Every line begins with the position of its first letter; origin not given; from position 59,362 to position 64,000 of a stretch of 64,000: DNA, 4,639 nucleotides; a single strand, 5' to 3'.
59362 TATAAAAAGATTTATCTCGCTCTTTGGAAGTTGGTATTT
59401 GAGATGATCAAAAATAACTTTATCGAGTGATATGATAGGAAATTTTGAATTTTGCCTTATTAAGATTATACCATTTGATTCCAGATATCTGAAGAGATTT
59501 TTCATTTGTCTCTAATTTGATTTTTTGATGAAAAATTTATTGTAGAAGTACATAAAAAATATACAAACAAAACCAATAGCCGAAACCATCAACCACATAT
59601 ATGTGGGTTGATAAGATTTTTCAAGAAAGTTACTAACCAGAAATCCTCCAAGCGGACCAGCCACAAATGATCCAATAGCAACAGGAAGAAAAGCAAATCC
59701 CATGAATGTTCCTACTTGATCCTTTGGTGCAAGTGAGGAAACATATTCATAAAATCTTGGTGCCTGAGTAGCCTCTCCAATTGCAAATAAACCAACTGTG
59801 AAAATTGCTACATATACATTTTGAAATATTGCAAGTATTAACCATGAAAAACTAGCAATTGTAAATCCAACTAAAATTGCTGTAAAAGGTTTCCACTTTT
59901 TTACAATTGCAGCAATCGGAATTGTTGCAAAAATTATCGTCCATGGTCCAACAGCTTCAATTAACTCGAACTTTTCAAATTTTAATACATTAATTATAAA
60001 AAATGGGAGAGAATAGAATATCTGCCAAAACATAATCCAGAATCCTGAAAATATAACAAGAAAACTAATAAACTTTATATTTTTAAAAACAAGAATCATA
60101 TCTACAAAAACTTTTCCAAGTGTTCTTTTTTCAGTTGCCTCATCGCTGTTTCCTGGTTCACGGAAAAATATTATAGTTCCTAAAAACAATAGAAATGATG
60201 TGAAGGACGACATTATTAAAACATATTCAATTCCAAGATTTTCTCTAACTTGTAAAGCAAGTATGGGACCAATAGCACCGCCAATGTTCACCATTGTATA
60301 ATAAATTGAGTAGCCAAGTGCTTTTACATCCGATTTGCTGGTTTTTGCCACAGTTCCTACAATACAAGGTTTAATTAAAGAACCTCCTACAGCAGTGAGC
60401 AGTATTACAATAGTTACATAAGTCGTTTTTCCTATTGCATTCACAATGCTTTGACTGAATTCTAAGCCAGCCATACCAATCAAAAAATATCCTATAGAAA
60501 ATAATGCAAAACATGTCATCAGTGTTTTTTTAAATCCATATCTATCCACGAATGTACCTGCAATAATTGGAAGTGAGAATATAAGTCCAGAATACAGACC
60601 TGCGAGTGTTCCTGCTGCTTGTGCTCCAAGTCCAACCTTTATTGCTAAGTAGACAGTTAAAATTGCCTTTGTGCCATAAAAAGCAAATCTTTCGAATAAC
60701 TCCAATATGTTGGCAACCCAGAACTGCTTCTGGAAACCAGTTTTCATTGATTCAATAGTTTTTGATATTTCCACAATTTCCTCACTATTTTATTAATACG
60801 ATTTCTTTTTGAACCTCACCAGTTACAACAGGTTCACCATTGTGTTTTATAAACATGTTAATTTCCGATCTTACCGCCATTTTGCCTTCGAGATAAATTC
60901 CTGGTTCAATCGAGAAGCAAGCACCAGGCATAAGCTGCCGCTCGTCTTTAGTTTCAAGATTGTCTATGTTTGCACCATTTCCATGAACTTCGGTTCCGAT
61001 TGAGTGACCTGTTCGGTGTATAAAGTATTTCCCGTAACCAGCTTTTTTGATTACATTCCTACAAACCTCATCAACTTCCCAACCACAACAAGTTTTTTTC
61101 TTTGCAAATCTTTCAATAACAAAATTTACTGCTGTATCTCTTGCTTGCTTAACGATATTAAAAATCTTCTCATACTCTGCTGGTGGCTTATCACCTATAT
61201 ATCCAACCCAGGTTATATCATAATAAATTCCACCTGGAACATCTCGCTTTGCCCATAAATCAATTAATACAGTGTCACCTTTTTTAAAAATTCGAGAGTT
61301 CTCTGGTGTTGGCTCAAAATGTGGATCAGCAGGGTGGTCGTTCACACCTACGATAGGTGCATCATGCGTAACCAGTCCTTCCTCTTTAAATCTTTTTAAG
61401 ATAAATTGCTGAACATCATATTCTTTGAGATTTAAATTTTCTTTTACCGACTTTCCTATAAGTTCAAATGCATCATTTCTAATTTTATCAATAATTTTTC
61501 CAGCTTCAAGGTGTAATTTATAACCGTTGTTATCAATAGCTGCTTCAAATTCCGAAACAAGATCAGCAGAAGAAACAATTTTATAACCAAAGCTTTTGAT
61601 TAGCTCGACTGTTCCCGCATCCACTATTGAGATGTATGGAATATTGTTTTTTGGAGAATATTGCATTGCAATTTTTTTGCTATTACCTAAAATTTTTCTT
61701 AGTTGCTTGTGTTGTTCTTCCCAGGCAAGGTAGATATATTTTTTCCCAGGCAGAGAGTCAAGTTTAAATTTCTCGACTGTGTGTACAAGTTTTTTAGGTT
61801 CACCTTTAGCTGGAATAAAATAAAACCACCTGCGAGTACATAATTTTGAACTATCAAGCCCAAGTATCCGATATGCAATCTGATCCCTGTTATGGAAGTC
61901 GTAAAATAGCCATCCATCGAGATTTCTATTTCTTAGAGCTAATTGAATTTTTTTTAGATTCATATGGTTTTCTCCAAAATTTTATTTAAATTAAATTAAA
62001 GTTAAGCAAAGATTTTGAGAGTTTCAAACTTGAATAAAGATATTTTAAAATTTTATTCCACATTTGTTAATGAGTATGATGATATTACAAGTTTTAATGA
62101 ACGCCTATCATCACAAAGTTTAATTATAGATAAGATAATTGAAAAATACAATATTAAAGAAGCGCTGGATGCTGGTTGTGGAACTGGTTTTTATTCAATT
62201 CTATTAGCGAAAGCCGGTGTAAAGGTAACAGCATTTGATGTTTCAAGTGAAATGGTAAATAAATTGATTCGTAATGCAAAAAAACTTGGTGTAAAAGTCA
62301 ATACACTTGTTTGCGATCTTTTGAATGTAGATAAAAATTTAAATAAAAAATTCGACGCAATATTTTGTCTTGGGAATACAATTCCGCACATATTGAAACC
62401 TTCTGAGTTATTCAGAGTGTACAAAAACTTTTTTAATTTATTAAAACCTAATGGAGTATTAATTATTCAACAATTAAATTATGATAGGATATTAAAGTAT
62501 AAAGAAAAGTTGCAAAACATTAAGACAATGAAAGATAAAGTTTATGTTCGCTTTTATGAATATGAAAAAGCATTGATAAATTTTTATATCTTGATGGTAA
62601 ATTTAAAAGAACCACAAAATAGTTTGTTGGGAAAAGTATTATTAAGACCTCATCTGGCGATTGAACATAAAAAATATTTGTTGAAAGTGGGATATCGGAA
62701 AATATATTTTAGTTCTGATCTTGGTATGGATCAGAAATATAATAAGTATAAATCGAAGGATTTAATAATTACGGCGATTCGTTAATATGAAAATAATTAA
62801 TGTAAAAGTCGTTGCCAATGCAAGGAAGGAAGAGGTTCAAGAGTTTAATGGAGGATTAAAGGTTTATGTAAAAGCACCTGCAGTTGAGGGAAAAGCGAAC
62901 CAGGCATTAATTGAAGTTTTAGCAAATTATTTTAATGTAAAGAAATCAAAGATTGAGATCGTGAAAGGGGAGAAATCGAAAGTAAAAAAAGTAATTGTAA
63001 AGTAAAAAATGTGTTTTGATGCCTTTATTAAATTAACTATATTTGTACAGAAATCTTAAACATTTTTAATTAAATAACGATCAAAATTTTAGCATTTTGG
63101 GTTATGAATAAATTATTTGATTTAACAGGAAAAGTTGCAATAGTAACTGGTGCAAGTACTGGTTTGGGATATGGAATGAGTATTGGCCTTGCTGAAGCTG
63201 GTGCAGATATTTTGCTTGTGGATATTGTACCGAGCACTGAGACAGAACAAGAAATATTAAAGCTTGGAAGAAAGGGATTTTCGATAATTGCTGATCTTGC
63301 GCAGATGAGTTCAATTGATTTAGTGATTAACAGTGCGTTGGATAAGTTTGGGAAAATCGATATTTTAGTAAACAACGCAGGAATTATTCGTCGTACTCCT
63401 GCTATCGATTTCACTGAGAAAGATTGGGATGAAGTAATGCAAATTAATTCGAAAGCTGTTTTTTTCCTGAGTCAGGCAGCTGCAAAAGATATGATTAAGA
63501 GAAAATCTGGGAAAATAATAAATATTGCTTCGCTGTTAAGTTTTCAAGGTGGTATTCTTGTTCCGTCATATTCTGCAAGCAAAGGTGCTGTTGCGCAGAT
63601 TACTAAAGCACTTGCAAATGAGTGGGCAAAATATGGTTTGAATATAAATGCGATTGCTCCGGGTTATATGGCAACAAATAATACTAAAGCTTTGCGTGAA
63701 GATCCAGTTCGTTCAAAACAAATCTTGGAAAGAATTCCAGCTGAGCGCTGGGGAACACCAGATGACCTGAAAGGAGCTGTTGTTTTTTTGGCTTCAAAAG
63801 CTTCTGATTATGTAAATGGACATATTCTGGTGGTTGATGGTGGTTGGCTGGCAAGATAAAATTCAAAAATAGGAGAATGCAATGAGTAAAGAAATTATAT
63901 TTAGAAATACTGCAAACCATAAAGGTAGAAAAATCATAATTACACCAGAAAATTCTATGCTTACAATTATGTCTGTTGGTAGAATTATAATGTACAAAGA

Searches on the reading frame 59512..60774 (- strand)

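Call 68: search_protein_families(library=pfam, proteins=[window:59512-60774:-], max_evalue=0.00001)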
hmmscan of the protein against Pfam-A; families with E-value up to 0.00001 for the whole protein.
window:59512-60774:- (420 aa): 1 family
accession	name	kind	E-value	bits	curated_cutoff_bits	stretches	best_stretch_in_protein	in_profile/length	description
PF07690.21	MFS_1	-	2.2e-37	129.2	33.4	2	27-362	7-336/347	Major Facilitator Superfamily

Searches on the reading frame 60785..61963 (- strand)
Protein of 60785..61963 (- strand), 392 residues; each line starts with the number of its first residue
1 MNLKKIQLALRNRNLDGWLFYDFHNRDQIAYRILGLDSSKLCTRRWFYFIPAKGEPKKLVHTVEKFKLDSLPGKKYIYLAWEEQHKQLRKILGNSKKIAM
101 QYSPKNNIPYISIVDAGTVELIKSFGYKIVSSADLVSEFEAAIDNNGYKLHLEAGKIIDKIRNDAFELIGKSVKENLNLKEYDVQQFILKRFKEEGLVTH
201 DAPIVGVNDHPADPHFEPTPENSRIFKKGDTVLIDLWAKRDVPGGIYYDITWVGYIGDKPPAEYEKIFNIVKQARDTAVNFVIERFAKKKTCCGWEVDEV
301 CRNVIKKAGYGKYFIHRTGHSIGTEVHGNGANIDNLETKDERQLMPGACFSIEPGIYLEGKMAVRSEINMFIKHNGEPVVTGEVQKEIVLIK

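Call 68: search_protein_families(library=pfam, proteins=[window:60785-61963:-], max_evalue=0.00001)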
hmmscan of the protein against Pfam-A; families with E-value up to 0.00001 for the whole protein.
window:60785-61963:- (392 aa): 1 family
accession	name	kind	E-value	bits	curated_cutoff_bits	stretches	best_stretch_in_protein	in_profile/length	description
PF00557.29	Peptidase_M24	-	7.9e-39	134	23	1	152-373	4-207/208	Metallopeptidase family M24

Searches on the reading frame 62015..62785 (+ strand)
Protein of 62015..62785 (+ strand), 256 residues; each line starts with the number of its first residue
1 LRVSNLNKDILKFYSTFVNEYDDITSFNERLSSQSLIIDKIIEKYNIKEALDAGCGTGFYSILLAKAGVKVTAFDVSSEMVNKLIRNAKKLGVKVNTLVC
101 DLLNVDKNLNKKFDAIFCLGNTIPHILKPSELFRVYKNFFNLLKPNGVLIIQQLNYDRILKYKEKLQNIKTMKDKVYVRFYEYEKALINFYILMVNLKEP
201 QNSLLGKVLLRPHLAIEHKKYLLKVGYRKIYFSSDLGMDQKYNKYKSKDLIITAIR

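Call 68: search_protein_families(library=pfam, proteins=[window:62015-62785:+], max_evalue=0.00001)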
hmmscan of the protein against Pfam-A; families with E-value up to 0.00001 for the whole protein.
window:62015-62785:+ (256 aa): 7 families
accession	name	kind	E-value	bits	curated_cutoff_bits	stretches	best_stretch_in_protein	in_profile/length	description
PF13649.12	Methyltransf_25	-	4.8e-19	69.3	27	1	51-147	2-97/97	Methyltransferase domain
PF13847.12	Methyltransf_31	-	3.7e-16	59.6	27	1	49-168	6-124/145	Methyltransferase domain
PF08242.18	Methyltransf_12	-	3.5e-14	53.7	30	1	51-149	1-98/98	Methyltransferase domain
PF08241.18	Methyltransf_11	-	8.3e-14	52.4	21.2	1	51-151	1-95/95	Methyltransferase domain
PF13489.12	Methyltransf_23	-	1.4e-11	44.8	27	1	49-169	25-132/164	Methyltransferase domain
PF03848.20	TehB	-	7.7e-07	29.2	20.4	1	48-151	32-133/193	Tellurite resistance protein TehB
PF05175.20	MTS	-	2e-06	28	23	1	40-160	26-150/170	Methyltransferase small domain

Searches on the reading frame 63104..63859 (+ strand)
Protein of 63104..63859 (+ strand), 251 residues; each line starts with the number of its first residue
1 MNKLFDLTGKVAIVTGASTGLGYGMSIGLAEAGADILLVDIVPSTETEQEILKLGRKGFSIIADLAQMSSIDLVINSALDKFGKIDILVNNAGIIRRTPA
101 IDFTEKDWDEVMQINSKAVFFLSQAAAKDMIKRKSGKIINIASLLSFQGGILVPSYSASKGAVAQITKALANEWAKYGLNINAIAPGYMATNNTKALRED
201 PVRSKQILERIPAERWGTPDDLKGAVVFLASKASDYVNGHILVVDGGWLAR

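Call 68: search_protein_families(library=pfam, proteins=[window:63104-63859:+], max_evalue=0.00001)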
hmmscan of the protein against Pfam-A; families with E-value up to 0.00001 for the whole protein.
window:63104-63859:+ (251 aa): 3 families
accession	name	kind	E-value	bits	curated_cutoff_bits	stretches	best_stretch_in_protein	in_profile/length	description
PF00106.31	adh_short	-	4.7e-57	193.1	26.6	1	10-200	1-193/195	short chain dehydrogenase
PF13561.12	adh_short_C2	-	1.6e-56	192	27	1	16-248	1-235/236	Enoyl-(Acyl carrier protein) reductase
PF08659.16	KR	-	3.1e-09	37.4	22.6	1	12-189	3-178/180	KR domain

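Call 75: search_protein_families(library=ncbifam, proteins=[window:63104-63859:+], max_evalue=1e-10)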
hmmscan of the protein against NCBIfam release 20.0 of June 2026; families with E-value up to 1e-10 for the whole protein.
window:63104-63859:+ (251 aa): 206 families (the best 25 are shown)
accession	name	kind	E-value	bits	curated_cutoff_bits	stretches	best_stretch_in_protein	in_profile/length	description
TIGR01832.1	kduD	equivalog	1.9e-116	387.8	338.85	1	5-251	1-248/248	2-dehydro-3-deoxy-D-gluconate 5-dehydrogenase KduD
NF006528.0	PRK08993.1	subfamily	1e-113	379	430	1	4-251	5-253/253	2-dehydro-3-deoxy-D-gluconate 5-dehydrogenase KduD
NF005390.0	PRK06935.1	equivalog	1.4e-108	362.2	369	1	3-251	9-258/258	2-dehydro-3-deoxy-D-gluconate 5-dehydrogenase KduD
NF005983.0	PRK08085.1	equivalog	6.2e-75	252.1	408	1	1-250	1-252/254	gluconate 5-dehydrogenase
NF005488.0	PRK07097.1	equivalog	3.2e-73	246.1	369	1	2-250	3-259/266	gluconate 5-dehydrogenase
NF005711.0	PRK07523.1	subfamily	3.6e-72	243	413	1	2-248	3-251/255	SDR family oxidoreductase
NF006070.0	PRK08213.1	subfamily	1.2e-70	238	279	1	2-248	5-256/259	gluconate 5-dehydrogenase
NF005559.1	PRK07231.1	subfamily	1.4e-65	221.2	215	1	7-249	2-248/249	glucose 1-dehydrogenase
TIGR01830.1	3oxo_ACP_reduc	equivalog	6.9e-63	212.5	297.75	1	12-247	1-237/239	3-oxoacyl-[acyl-carrier-protein] reductase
NF005309.0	PRK06841.1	subfamily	9.7e-62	208.8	286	1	2-248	8-252/255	GolD/DthD family dehydrogenase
NF004778.0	PRK06124.1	equivalog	2.4e-61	207.4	303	1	3-250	5-254/256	SDR family oxidoreductase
NF004774.0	PRK06114.1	equivalog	6.6e-59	199.4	360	1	2-250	9-261/262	SDR family oxidoreductase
NF004198.0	PRK05653.1-3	equivalog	9.2e-59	198.9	296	1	7-248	5-246/248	3-oxoacyl-ACP reductase FabG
NF004791.0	PRK06138.1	equivalog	9.4e-59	198.7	312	1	6-250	2-251/252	SDR family oxidoreductase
NF052558.1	MBtsdlDhBudC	equivalog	2e-57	194.7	270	1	8-250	2-243/250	meso-2,3-butanediol dehydrogenase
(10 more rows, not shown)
